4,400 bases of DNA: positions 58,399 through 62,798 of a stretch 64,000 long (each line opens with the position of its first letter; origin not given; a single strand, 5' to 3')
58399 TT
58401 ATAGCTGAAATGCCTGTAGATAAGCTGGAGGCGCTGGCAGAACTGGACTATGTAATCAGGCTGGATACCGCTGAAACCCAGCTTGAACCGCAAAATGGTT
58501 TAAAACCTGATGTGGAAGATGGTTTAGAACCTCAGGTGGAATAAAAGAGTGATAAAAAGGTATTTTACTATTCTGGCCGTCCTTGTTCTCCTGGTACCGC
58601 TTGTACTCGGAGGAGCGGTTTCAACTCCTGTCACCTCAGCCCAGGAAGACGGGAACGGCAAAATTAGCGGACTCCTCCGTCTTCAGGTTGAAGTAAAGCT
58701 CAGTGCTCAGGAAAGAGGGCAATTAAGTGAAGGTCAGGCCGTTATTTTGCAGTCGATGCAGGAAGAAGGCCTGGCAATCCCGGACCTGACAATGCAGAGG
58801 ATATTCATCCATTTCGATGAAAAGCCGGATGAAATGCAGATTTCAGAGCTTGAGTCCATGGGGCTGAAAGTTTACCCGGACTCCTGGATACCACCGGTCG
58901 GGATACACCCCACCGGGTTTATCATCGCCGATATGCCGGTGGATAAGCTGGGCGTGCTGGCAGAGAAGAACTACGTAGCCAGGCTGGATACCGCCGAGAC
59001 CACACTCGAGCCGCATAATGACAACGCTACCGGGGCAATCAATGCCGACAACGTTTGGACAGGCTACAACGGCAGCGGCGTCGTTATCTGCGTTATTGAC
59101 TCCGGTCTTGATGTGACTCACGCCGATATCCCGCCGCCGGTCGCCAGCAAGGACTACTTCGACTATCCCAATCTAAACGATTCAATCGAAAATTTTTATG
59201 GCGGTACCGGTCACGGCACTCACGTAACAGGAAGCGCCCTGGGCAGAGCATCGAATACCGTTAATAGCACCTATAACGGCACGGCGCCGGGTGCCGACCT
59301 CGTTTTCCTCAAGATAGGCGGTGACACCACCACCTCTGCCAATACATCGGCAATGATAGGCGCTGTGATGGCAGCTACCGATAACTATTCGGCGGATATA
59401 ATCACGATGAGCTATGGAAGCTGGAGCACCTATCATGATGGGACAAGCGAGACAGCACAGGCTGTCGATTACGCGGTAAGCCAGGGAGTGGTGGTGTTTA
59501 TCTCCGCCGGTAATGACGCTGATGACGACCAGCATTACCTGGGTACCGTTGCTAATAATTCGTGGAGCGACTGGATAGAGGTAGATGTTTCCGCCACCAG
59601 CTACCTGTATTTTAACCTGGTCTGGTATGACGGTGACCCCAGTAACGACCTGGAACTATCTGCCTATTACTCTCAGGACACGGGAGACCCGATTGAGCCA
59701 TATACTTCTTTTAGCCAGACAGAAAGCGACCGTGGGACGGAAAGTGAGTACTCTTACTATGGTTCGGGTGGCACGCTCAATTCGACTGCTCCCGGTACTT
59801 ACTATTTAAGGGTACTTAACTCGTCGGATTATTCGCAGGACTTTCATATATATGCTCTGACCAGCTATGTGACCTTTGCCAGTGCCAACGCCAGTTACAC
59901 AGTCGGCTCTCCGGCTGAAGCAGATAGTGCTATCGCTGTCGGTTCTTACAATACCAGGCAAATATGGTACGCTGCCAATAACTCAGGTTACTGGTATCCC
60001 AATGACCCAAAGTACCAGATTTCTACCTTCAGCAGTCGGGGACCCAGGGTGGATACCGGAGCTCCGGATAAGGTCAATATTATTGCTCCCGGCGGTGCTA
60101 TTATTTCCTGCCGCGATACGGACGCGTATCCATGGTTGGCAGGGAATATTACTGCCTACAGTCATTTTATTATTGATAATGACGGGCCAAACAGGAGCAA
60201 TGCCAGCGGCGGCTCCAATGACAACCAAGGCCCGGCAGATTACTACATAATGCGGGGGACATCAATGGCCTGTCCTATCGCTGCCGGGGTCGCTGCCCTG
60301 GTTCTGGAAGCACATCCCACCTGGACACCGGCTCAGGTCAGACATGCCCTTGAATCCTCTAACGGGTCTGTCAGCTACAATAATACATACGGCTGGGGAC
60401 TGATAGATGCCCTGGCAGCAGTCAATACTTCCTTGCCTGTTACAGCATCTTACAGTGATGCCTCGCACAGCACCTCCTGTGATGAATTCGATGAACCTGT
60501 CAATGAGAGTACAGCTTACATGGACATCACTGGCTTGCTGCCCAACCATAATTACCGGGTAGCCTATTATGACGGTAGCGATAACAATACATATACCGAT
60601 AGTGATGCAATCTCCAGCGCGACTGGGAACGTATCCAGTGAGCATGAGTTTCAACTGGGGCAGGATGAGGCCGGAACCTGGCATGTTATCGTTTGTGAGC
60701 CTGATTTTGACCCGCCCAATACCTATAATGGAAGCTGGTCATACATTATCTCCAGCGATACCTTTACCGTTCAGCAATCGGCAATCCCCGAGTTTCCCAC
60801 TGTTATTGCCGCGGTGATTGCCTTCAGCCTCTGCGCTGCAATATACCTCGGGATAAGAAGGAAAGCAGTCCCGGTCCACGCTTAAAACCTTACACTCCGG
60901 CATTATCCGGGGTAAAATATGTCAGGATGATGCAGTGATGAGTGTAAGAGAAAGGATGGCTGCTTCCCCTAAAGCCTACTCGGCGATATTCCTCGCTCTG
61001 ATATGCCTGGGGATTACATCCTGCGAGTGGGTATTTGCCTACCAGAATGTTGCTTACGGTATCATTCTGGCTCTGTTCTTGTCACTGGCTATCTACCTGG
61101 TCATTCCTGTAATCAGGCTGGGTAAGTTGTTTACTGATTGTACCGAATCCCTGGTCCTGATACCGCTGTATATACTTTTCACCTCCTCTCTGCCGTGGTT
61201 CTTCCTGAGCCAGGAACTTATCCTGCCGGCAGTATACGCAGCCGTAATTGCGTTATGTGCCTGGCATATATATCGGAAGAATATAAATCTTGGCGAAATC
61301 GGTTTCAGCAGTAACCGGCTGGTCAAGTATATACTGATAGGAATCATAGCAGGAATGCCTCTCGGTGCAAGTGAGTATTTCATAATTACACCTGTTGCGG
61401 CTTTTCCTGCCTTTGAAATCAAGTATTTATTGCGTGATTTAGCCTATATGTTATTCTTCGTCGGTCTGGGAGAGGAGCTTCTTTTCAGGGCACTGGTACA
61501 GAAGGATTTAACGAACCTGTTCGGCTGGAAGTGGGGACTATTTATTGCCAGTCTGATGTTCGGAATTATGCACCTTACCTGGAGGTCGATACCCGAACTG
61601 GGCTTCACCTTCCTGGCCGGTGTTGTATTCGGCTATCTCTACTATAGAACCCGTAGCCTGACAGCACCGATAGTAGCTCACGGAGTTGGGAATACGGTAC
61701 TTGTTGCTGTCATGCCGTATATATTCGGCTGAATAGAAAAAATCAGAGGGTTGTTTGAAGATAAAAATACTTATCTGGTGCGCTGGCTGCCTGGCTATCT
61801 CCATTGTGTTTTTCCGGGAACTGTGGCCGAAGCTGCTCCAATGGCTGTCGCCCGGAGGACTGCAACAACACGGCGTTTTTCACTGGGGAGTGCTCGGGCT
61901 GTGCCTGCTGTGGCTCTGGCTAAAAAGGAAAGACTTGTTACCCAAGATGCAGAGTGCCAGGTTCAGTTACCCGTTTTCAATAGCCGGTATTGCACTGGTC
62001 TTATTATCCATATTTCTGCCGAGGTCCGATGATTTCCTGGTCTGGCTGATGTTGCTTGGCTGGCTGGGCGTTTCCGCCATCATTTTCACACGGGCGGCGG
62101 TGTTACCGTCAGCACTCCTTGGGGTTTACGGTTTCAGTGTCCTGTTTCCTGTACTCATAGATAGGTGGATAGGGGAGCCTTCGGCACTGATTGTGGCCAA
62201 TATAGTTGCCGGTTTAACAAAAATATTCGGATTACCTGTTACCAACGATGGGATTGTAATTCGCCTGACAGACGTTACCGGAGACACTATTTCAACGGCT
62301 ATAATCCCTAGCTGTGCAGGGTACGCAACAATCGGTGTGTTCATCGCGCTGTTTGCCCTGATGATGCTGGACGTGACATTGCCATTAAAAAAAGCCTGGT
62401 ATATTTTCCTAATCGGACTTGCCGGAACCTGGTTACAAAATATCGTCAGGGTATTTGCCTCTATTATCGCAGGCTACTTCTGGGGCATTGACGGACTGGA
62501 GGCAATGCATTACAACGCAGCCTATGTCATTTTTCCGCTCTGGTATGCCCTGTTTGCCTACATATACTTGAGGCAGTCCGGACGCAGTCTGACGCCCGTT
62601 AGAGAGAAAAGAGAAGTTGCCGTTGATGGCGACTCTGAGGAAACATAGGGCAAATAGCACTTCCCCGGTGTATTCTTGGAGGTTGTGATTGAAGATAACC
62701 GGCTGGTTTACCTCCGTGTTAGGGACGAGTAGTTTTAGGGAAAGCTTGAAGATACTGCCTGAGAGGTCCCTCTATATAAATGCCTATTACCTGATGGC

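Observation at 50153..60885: Both PEF-CTERM proteins are saturated with N-X-S/T sequons: archaeal-type N-glycosylation in a bacterium?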

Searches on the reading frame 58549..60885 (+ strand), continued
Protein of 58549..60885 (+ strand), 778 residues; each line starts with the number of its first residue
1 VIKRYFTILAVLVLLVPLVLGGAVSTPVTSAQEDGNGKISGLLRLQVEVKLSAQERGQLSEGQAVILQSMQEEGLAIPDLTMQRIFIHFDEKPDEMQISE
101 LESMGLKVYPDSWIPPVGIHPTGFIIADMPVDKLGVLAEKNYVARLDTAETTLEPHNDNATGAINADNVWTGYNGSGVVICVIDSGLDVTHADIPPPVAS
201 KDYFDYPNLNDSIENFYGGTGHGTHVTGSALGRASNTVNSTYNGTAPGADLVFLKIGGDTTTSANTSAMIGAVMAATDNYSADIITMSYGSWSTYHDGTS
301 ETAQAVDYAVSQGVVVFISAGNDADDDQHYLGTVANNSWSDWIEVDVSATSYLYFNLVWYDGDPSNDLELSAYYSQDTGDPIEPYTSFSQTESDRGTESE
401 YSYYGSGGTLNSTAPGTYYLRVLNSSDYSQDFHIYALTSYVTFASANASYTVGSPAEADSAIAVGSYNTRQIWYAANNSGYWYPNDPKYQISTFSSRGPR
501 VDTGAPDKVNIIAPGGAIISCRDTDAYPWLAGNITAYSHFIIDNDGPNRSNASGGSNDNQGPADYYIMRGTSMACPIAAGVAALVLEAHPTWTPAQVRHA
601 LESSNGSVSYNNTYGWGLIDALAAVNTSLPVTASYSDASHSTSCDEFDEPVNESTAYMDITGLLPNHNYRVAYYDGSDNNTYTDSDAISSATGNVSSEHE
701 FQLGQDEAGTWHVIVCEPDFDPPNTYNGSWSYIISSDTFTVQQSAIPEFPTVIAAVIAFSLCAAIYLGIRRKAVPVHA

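Call 40: find_encoding_contigs(protein=P0016, flank=10000, max_places=3)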
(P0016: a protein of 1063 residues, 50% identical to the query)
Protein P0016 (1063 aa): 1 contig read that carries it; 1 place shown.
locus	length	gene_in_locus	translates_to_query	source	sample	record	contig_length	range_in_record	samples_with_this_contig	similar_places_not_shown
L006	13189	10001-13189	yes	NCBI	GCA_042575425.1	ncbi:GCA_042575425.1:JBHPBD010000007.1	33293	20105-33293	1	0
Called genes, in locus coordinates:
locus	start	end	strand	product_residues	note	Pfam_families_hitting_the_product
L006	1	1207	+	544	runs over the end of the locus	PF02734:Dak2, PF21645:FakA-like_M, PF13684:FakA-like_C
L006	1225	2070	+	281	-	PF02645:DegV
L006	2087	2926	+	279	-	PF02645:DegV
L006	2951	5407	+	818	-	PF17191:RecG_wedge, PF01336:tRNA_anti-codon (weak), PF00270:DEAD, PF04851:ResIII, PF00271:Helicase_C, PF22590:Cas3-like_C_2 (weak), PF19833:RecG_dom3_C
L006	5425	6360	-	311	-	PF01145:Band_7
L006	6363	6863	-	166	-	PF01957:NfeD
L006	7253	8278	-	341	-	PF00724:Oxidored_FMN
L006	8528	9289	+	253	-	PF01073:3Beta_HSD, PF01370:Epimerase, PF16363:GDP_Man_Dehyd, PF13460:NAD_binding_10 (faint), PF02719:Polysacc_synt_2 (weak), PF07993:NAD_binding_4 (weak)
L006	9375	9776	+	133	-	-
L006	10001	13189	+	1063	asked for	PF00082:Peptidase_S8, PF02368:Big_2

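Call 71: predict_structure(alignment_id=A2)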
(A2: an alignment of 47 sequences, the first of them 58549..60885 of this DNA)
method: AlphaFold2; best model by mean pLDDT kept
length: 778 residues; sequences in the alignment: 47
mean_pLDDT: 81.3   pTM: 0.75
mean pLDDT of the five models: 81.3, 79.3, 78.9, 77.0, 73.2
residues with pLDDT >= 90: 312; 70-90: 321; 50-70: 92; < 50: 53
segments of 3 or more residues with pLDDT < 50: 21-36, 58-77, 150-157, 552-554, 773-778
pLDDT, mean of each block of 10 residues (from residue 1): 75 71 33 46 64 59 39 44 84 94 91 67 84 92 77 45 83 91 93 93 86 81 91 71 86 87 74 92 92 81 86 92 77 93 94 90 78 84 78 84 82 94 91 88 83 83 91 78 83 80 78 90 83 71 65 55 81 94 97 96 78 86 93 93 90 90 93 97 92 94 93 93 91 95 82 68 73 49
secondary structure, 60 per line:
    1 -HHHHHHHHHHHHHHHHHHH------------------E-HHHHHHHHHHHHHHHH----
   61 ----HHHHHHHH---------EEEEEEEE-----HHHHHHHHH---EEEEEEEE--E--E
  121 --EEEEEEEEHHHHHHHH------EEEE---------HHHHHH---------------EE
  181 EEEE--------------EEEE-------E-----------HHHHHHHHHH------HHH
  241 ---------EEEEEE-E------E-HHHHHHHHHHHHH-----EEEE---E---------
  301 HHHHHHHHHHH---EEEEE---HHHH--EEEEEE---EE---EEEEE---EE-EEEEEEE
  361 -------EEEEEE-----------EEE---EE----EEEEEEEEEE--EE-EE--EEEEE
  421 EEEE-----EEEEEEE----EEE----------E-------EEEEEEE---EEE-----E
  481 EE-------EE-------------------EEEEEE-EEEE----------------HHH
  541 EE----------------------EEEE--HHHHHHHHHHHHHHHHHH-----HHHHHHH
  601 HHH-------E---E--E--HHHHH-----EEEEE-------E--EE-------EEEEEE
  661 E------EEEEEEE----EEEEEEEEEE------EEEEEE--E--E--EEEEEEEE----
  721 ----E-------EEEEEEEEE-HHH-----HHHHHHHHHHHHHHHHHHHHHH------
elements in order (helices of 4 or more, strands of 3 or more residues): H2-20 H41-56 H65-72 E82-89 H95-103 E107-114 E123-130 H131-138 E145-148 H158-163 E179-184 E199-202 H222-231 E250-255 H266-278 E284-287 H301-311 E315-319 H323-326 E329-334 E343-347 E354-360 E368-373 E385-387 E397-406 E416-424 E430-436 E441-443 E462-468 E472-474 E480-482 E511-516 E518-521 E565-568 H571-588 H594-603 H621-625 E631-635 E655-661 E668-674 E679-688 E695-700 E709-716 E733-741 H751-772

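Call 85: fold_search(model_id=the predicted structure, library=pdb)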
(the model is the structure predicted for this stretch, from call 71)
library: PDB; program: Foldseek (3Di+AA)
matches with E <= 10: 1644; with E <= 0.001: 272
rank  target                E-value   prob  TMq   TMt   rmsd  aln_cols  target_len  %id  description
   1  4i0w_B                2.3e-24  1.00  0.44  0.71   6.8       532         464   18  Structure of the Clostridium Perfringens CspB protease (released 2013-04-03)
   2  4i0w_D                7.5e-24  1.00  0.43  0.69   6.7       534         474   18  Structure of the Clostridium Perfringens CspB protease (released 2013-04-03)
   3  9pr9_C                1.3e-22  1.00  0.43  0.60  21.5       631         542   16  Crystal structure of the Clostridiodes difficile CspA homodimer (released 2026-01-21)
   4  9pr8_C                2.8e-22  1.00  0.43  0.59  21.9       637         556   19  Crystal Structure of the Clostridiodes difficile CspC-CspA heterodimer. (released 2026-01-21)
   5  3afg_A                3.1e-22  1.00  0.35  0.52  24.2       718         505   20  Crystal structure of ProN-Tk-SP from Thermococcus kodakaraensis (released 2010-08-04)
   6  9pr8_A                3.3e-22  1.00  0.43  0.62  21.5       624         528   17  Crystal Structure of the Clostridiodes difficile CspC-CspA heterodimer. (released 2026-01-21)
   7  9pr9_A                4.4e-22  1.00  0.43  0.60  21.6       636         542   17  Crystal structure of the Clostridiodes difficile CspA homodimer (released 2026-01-21)
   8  8jmw_A                7.9e-22  1.00  0.35  0.51  13.1       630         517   18  Fibril form of serine peptidase Vpr (released 2023-12-06)
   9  3afg_B                8.8e-22  1.00  0.33  0.49  24.0       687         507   20  Crystal structure of ProN-Tk-SP from Thermococcus kodakaraensis (released 2010-08-04)
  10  9pr8_D                1.8e-21  1.00  0.43  0.59  21.9       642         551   17  Crystal Structure of the Clostridiodes difficile CspC-CspA heterodimer. (released 2026-01-21)
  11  9pr8_B                3.4e-21  1.00  0.45  0.65  20.9       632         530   16  Crystal Structure of the Clostridiodes difficile CspC-CspA heterodimer. (released 2026-01-21)
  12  6mw4                  9.0e-21  1.00  0.43  0.59  21.9       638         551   17  Structure of pseudoprotease CspC from Clostridioides difficile (released 2019-06-26)
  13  9pr9_D                1.0e-20  1.00  0.42  0.64  15.3       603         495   18  Crystal structure of the Clostridiodes difficile CspA homodimer (released 2026-01-21)
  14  9pr9_B                5.5e-20  1.00  0.42  0.63   5.2       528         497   17  Crystal structure of the Clostridiodes difficile CspA homodimer (released 2026-01-21)
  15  1r6v                  5.5e-20  1.00  0.32  0.37  22.8       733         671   16  Crystal structure of fervidolysin from Fervidobacterium pennivorans, a keratinolytic enzyme related to subtilisin (released 2004-10-19)
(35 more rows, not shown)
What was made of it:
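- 58549..60885 (+): S8 subtilase pre-pro-enzyme, 778 aa, with a jelly-roll insert, a C-terminal stalk module and a PEF-type tail. It has 22 sequons among 46 Asn, all in the mature part (residues 159-727), 11 of them as [ST]xNx[ST]. The closest folds are CspB and Tk-SP (call 85).
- On Peptidase S8 (subtilase): The fold matches are CspB and Tk-SP (call 85).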

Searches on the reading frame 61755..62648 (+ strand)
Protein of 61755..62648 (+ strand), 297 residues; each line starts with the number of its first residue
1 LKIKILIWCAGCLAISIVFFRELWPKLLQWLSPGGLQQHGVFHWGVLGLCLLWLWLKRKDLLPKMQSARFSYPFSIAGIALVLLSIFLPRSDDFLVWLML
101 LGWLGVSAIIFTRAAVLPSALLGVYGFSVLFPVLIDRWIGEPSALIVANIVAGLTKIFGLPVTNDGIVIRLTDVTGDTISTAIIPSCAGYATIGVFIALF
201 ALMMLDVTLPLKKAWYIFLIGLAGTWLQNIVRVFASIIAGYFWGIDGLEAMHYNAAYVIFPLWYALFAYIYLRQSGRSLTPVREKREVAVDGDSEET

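Call 4: search_protein_families(library=ncbifam, proteins=[window:61755-62648:+], max_evalue=0.01)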
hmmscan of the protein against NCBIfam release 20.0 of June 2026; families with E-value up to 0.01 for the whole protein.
window:61755-62648:+ (297 aa): 6 families
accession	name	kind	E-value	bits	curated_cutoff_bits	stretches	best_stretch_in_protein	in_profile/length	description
TIGR04178.1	exo_archaeo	signature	2.3e-09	37.4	23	1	182-272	2-92/97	exosortase/archaeosortase family protein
TIGR02602.1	8TM_EpsH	subfamily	4.6e-07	29.6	105.55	1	38-270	6-236/241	exosortase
TIGR03762.1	archaeo_artC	exception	3.1e-06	27.2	100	1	150-270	151-270/274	archaeosortase C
TIGR04293.1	archaeo_artF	exception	0.00017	21.6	150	1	122-254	11-138/166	archaeosortase family protein ArtF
NF012138.0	exosort_XrtR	exception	0.0028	17.8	150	1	144-252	25-133/160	exosortase R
NF033464.1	cyanoexo_CrtC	exception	0.0056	16.3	225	1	13-255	12-255/278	cyanoexosortase C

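Call 49: search_protein_families(library=ncbifam, proteins=[window:61755-62648:+], max_evalue=10)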
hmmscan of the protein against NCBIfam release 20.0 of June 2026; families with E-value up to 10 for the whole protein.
window:61755-62648:+ (297 aa): 9 families
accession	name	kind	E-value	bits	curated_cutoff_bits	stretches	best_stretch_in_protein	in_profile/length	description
TIGR04178.1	exo_archaeo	signature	2.3e-09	37.4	23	1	182-272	2-92/97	exosortase/archaeosortase family protein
TIGR02602.1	8TM_EpsH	subfamily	4.6e-07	29.6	105.55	1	38-270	6-236/241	exosortase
TIGR03762.1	archaeo_artC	exception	3.1e-06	27.2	100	1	150-270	151-270/274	archaeosortase C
TIGR04293.1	archaeo_artF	exception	0.00017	21.6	150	1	122-254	11-138/166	archaeosortase family protein ArtF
NF012138.0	exosort_XrtR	exception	0.0028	17.8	150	1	144-252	25-133/160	exosortase R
NF033464.1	cyanoexo_CrtC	exception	0.0056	16.3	225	1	13-255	12-255/278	cyanoexosortase C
NF046081.1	exosort_XrtX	exception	0.016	15.1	170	1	147-260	40-152/168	exosortase X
NF033767.0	exosort_XrtS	exception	0.035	14.1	145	1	176-259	56-141/155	exosortase S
TIGR04124.1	archaeo_artE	exception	0.076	13.1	95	1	179-273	61-149/153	archaeosortase family protein ArtE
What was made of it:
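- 61755..62648 (+): Exosortase/archaeosortase-family transpeptidase, the presumed processing enzyme of the two PEF-tailed proteins. ArtC scores 27 (cut-off 100) and EpsH 30 (cut-off 106) (calls 4, 49).
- On Archaeosortase C (TIGR03762): Only the generic TIGR04178 signature passes, at 37.4 bits against 23 (calls 4, 49).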

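Call 52: find_related_loci(query=A1, collection=genome_contigs, flank=10000)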
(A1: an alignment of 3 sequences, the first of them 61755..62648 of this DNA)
Query A1 (297 aa) in genome_contigs; peptide patterns used: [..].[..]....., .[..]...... (x = any residue, [..] = any of these).
82 stretches matched a pattern; 5 encode a relative of the query (tblastn E <= 1e-3); 5 distinct loci.
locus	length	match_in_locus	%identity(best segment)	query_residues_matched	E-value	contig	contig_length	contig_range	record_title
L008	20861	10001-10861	64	1-287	3e-122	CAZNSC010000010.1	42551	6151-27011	MAG TPA_asm: uncultured Dehalococcoidales bacterium isolate binchicken_co294_13 genome assembly, contig: NODE_1325_lengt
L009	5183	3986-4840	63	1-286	1e-120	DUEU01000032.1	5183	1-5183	MAG TPA_asm: Dehalococcoidia bacterium isolate W111 Contig32, whole genome shotgun sequence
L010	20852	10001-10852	58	1-288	9e-108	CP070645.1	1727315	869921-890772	MAG: Dehalococcoidales bacterium isolate bin896 chromosome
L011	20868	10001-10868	57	1-294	2e-89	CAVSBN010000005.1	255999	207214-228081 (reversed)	MAG: uncultured Chloroflexia bacterium isolate MFD04408.bin.2.187 genome assembly, contig: contig_23716, whole genome sh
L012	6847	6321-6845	54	1-175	4e-50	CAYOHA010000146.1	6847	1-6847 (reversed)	MAG TPA_asm: uncultured Dehalococcoidales bacterium isolate binchicken_co376_250 genome assembly, contig: NODE_14693_len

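Call 57: find_homologous_proteins(query=window:61755-62648:+, max_evalue=0.001)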
Query window:61755-62648:+ (297 aa): 164 proteins with E <= 0.001 among 4371 candidates; the best 120 are listed.
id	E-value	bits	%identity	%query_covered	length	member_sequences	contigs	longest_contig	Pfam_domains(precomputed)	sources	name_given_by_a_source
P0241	3.6e-192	656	100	100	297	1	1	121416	PF09721.16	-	-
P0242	6.7e-168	576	92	96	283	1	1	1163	PF09721.16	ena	-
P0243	1.2e-153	529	81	100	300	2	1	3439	PF09721.16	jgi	-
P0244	3.9e-139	481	72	97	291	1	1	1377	PF09721.16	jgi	jgi:exosortase/archaeosortase family protein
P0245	6.0e-134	464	70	96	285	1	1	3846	PF09721.16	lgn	-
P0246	1.4e-133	463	70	97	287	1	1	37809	PF09721.16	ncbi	ncbi:archaeosortase/exosortase family protein [Chloroflexota bacterium]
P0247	5.9e-131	455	68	96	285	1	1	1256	PF09721.16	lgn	-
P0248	3.9e-126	439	67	97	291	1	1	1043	PF09721.16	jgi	-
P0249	7.6e-126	438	66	97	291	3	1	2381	PF09721.16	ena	-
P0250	3.7e-125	436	68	94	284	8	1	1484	PF09721.16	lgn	-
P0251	2.4e-124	433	68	93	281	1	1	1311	PF09721.16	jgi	-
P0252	6.4e-124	431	66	96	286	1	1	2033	PF09721.16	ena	-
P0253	7.0e-124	431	67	97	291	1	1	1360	PF09721.16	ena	-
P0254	1.5e-123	430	66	98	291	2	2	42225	PF09721.16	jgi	-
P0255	3.2e-123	429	65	96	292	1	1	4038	PF09721.16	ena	-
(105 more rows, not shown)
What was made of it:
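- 61755..62648 (+): Its clade is Dehalococcoidales (calls 52, 57).
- Closest known: PEF-CTERM / archaeosortase C system of Methanosarcinales. Different: The bacterial clade is separate (calls 52, 57).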

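Call 63: find_encoding_contigs(protein=P0246, flank=10000, max_places=2)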
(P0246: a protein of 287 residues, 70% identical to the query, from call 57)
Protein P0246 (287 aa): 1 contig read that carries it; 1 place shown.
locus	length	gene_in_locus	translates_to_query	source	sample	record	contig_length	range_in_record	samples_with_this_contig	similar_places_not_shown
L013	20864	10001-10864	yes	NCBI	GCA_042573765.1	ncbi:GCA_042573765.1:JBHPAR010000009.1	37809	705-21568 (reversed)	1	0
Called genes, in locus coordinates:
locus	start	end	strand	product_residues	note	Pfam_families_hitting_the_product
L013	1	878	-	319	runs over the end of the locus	PF12911:OppC_N (weak), PF00528:BPD_transp_1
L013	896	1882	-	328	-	PF19300:BPD_transp_1_N, PF00528:BPD_transp_1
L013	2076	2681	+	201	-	-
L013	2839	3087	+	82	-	-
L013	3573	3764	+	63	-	-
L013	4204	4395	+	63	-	PF12728:HTH_17 (weak)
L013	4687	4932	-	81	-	-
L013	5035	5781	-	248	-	-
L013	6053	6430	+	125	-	-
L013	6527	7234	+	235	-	-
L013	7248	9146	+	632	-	PF00112:Peptidase_C1, PF18560:Lectin_like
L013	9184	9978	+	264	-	PF02517:Rce1-like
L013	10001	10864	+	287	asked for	PF09721:Exosortase_EpsH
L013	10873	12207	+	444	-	-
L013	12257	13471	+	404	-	PF13506:Glyco_transf_21, PF00535:Glycos_transf_2, PF10111:Glyco_tranf_2_2, PF13641:Glyco_tranf_2_3, PF13632:Glyco_trans_2_3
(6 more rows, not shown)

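Call 99: find_related_loci(query=A4, collection=metagenome_contigs, flank=10000)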
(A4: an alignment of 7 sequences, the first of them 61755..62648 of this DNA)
Query A4 (297 aa) in metagenome_contigs; peptide patterns used: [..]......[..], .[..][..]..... (x = any residue, [..] = any of these).
332 stretches matched a pattern; 59 encode a relative of the query (tblastn E <= 1e-3); 59 distinct loci.
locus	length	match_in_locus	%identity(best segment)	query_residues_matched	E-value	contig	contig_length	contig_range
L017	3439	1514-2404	81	1-297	3e-165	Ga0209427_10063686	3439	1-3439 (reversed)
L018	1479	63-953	68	1-297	1e-147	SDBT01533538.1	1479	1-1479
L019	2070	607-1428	70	3-276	6e-139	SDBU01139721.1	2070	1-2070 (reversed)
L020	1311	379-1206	68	1-276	2e-141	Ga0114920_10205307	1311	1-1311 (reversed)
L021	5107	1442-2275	68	1-278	2e-130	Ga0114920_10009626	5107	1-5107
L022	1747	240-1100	66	1-287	7e-138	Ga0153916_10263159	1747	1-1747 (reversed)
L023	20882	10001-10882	65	1-294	1e-127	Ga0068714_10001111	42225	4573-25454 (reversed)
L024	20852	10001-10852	64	1-284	7e-125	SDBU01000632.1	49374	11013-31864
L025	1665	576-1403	67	1-276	2e-133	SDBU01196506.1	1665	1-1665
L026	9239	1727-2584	62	1-285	1e-122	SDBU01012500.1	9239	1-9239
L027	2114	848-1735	64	1-296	2e-129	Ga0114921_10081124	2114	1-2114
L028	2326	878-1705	64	1-276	1e-127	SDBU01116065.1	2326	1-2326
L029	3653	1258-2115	62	1-286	4e-122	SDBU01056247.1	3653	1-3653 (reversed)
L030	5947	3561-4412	65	1-284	5e-120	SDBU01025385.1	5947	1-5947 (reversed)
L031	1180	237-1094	62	1-287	4e-130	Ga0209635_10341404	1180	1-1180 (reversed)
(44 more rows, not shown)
